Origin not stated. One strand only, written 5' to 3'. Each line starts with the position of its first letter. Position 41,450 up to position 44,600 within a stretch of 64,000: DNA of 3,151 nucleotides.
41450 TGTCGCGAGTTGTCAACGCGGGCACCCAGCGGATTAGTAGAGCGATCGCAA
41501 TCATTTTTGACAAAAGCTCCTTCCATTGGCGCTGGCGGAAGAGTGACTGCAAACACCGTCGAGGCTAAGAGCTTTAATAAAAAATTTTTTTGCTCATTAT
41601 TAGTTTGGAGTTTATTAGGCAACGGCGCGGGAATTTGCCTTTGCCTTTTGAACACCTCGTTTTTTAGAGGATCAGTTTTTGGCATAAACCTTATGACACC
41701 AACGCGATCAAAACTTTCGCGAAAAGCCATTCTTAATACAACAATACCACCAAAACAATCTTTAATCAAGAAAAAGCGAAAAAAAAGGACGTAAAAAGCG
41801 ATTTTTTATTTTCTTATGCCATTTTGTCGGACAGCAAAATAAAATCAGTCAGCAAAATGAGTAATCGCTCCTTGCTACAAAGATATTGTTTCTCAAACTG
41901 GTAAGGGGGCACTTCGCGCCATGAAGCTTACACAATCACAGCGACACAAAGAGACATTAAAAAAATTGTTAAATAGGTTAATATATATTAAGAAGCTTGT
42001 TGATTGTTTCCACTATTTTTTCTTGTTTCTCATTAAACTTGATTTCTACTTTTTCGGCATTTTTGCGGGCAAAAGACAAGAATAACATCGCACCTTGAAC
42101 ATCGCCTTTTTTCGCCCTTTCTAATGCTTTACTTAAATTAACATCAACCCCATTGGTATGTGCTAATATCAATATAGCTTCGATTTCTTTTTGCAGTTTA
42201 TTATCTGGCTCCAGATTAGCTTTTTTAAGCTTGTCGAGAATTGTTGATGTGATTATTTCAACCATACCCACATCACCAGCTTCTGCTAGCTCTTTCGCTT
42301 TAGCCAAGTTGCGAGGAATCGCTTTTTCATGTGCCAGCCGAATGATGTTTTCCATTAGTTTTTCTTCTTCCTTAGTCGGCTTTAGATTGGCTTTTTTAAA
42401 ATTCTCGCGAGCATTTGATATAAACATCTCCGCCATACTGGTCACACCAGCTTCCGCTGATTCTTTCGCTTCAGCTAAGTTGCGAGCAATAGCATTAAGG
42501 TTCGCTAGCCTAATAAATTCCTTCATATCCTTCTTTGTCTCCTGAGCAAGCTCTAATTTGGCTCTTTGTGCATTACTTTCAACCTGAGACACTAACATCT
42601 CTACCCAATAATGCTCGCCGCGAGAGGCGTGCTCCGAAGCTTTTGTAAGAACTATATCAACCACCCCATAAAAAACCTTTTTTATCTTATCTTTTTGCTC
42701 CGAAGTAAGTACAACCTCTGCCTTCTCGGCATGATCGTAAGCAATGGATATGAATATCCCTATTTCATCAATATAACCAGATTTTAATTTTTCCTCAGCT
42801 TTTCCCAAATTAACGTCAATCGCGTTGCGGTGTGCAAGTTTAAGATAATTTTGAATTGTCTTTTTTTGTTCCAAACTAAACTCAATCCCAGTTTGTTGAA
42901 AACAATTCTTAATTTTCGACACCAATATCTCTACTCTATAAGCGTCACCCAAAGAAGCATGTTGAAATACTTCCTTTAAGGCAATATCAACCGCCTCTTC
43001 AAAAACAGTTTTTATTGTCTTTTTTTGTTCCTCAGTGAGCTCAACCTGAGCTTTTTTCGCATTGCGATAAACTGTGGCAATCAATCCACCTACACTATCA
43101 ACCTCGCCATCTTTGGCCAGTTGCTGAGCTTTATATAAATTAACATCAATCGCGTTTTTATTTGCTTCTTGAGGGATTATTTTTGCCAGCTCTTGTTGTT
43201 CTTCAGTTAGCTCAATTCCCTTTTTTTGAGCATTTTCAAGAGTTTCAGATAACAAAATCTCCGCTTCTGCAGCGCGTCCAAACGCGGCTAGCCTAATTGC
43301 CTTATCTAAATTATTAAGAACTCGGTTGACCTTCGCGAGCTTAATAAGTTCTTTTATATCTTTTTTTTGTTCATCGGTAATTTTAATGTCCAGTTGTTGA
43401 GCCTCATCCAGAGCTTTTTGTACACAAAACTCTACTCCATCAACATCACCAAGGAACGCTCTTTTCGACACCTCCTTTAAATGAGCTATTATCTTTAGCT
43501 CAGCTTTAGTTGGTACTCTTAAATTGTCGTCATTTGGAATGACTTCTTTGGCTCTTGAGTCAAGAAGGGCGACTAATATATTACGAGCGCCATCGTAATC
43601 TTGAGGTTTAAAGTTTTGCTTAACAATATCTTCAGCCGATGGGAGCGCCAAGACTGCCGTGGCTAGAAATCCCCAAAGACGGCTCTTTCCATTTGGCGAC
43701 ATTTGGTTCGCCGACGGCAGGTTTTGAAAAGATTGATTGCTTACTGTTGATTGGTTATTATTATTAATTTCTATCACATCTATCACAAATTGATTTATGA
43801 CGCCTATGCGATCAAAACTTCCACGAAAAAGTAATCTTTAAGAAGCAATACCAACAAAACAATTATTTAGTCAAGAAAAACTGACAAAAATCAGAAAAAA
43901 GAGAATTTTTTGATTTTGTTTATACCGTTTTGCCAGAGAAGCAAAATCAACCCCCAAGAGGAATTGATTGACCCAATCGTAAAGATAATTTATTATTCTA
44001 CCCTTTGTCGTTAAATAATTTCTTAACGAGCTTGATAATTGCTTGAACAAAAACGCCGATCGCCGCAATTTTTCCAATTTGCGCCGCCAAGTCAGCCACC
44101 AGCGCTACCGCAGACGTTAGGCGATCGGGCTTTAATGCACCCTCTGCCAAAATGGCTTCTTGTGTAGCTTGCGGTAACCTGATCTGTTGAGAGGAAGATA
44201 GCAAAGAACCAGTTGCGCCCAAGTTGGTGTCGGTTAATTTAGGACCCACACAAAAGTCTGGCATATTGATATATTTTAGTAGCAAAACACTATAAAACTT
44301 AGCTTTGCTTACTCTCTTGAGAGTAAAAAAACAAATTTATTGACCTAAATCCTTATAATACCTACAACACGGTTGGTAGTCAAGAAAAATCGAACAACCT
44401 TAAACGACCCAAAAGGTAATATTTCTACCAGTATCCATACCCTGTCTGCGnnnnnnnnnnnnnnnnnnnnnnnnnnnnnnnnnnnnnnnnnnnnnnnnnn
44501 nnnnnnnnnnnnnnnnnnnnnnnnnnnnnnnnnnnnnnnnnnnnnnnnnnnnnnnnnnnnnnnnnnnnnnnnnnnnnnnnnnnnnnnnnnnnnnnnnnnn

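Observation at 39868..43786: Tandem paralogous genes for secreted all-alpha repeat proteins of about 57 residues per repeat, with duplicated promoters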

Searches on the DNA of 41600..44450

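Call 70: search_rna_families(source=window, start=41600, end=44450, threshold=evalue, max_evalue=1)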
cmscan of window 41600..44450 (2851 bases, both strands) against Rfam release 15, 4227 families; matches with E-value up to 1: 0.
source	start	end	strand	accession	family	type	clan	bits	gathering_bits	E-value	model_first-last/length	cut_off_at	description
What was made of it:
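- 41686..41740 (-): par1 conserved leader, containing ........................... No Rfam match (call 70).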
